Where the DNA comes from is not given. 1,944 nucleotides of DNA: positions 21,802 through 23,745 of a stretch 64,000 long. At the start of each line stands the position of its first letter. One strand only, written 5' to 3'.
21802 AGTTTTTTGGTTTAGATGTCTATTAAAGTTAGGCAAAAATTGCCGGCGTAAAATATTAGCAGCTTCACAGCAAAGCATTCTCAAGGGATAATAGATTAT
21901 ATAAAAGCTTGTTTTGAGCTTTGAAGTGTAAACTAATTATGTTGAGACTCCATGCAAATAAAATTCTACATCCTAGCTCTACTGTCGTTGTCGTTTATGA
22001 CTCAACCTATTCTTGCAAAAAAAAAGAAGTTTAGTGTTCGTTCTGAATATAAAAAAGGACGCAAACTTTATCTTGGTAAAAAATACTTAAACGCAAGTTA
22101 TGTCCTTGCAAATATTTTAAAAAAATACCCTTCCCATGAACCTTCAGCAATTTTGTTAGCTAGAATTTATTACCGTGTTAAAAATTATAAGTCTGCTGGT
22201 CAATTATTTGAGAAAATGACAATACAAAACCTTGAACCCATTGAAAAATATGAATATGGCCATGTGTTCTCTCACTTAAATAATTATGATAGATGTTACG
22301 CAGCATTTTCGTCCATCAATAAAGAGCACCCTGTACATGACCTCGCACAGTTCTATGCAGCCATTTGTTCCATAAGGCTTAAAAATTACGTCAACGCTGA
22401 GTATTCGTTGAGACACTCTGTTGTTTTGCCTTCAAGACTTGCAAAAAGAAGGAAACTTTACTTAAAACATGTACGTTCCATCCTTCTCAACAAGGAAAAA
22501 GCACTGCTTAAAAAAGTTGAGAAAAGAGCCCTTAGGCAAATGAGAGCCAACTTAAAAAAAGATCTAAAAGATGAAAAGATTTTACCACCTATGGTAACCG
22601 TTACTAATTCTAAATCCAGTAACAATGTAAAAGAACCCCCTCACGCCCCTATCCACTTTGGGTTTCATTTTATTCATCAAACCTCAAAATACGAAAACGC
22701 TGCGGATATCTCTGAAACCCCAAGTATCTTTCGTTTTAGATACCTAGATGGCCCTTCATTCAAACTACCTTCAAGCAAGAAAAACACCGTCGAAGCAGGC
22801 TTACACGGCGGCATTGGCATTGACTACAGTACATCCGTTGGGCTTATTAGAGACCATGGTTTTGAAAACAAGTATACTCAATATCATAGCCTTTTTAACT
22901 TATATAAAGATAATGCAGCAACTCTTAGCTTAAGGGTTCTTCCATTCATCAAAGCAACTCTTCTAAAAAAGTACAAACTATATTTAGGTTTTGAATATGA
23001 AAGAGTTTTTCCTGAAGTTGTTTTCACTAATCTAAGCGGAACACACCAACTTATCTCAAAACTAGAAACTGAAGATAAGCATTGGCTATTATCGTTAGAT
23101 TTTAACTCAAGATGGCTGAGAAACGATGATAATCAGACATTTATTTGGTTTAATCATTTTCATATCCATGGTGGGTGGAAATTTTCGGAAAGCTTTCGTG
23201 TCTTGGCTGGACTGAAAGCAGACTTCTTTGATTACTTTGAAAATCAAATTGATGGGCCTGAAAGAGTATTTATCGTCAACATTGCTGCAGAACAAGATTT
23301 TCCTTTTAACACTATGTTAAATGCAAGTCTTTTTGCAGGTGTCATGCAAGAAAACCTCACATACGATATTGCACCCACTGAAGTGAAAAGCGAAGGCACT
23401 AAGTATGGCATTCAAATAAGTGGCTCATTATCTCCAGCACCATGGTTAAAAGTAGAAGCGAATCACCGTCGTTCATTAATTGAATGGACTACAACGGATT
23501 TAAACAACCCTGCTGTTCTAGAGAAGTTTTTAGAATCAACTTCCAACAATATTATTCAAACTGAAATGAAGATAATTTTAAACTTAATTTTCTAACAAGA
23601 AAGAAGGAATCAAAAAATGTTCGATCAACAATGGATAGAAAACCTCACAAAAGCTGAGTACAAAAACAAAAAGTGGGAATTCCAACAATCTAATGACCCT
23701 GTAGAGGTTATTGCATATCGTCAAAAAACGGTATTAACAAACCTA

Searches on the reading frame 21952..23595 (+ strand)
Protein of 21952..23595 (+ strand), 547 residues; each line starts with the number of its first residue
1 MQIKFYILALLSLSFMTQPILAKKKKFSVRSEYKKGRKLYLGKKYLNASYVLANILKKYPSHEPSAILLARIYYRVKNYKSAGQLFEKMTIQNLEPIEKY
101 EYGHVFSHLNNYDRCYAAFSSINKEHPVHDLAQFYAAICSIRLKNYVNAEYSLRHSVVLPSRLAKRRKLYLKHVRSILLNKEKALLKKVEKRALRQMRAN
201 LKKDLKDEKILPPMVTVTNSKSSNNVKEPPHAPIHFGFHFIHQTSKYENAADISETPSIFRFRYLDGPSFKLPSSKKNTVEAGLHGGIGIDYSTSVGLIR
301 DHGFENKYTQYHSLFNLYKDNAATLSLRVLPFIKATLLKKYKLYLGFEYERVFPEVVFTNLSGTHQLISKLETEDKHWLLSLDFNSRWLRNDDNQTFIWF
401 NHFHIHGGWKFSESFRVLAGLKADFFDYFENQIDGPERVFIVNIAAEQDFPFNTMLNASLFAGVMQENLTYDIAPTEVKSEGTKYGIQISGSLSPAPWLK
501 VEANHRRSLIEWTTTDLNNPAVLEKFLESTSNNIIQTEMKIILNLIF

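Call 58: search_protein_families(library=pfam, proteins=[window:21952-23595:+], max_evalue=0.00001)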
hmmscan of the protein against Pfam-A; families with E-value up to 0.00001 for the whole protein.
window:21952-23595:+ (547 aa): 1 family
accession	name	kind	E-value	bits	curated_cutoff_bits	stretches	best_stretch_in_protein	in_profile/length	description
PF12895.13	ANAPC3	-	7.2e-10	39.5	27.2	0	24-88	18-81/82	Anaphase-promoting complex, cyclosome, subunit 3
